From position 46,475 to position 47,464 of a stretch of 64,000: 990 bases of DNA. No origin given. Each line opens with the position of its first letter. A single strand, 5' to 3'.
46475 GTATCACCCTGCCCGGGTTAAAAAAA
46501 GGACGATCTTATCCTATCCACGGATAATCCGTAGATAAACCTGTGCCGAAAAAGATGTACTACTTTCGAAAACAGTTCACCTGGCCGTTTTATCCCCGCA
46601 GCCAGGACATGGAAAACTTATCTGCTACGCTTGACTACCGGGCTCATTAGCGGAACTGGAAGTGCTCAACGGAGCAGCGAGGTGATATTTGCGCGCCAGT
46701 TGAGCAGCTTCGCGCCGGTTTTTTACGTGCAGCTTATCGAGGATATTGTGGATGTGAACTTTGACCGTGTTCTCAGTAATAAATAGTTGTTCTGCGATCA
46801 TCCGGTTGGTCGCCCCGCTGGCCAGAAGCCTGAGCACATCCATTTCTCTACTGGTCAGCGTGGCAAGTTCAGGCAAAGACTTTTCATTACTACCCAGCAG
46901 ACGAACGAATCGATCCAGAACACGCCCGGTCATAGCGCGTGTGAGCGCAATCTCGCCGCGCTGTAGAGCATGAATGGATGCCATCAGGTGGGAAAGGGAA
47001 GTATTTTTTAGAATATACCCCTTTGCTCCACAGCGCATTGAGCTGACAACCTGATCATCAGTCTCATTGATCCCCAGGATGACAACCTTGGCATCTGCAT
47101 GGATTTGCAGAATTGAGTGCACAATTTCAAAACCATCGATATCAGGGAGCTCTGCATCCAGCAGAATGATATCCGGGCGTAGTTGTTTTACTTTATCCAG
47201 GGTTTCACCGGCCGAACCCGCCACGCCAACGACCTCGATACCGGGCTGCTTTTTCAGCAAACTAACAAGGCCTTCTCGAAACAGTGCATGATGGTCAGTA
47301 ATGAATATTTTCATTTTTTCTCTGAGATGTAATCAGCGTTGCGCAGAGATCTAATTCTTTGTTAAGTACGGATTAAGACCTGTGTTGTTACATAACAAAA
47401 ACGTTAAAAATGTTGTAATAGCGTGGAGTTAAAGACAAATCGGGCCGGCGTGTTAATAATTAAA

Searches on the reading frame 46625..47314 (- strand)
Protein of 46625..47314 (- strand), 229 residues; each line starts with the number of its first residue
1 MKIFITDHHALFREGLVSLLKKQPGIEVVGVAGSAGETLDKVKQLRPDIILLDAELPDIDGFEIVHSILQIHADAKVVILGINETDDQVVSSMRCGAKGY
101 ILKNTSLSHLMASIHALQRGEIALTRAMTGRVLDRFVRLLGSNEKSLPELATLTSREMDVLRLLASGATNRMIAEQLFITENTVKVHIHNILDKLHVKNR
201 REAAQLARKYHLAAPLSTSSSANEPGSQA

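Call 4: search_protein_families(library=pfam, proteins=[window:46625-47314:-], max_evalue=0.01)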
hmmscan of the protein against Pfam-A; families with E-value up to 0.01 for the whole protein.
window:46625-47314:- (229 aa): 5 families
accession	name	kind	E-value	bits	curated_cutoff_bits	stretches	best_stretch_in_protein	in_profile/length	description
PF00196.25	GerE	-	5.2e-22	77.7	23.5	1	152-207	2-57/57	Bacterial regulatory proteins, luxR family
PF00072.30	Response_reg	-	1.9e-21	76.8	30.2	1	3-114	1-110/111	Response regulator receiver domain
PF08281.18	Sigma70_r4_2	-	0.00039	20.5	25.7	1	150-195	8-54/54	Sigma-70, region 4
PF04545.22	Sigma70_r4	-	0.00071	19.5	24.1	1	150-195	2-48/50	Sigma-70, region 4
PF23198.2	PDE8A_N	-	0.0025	18.2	29.6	0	31-123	39-137/147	PDE8A-like, N-terminal domain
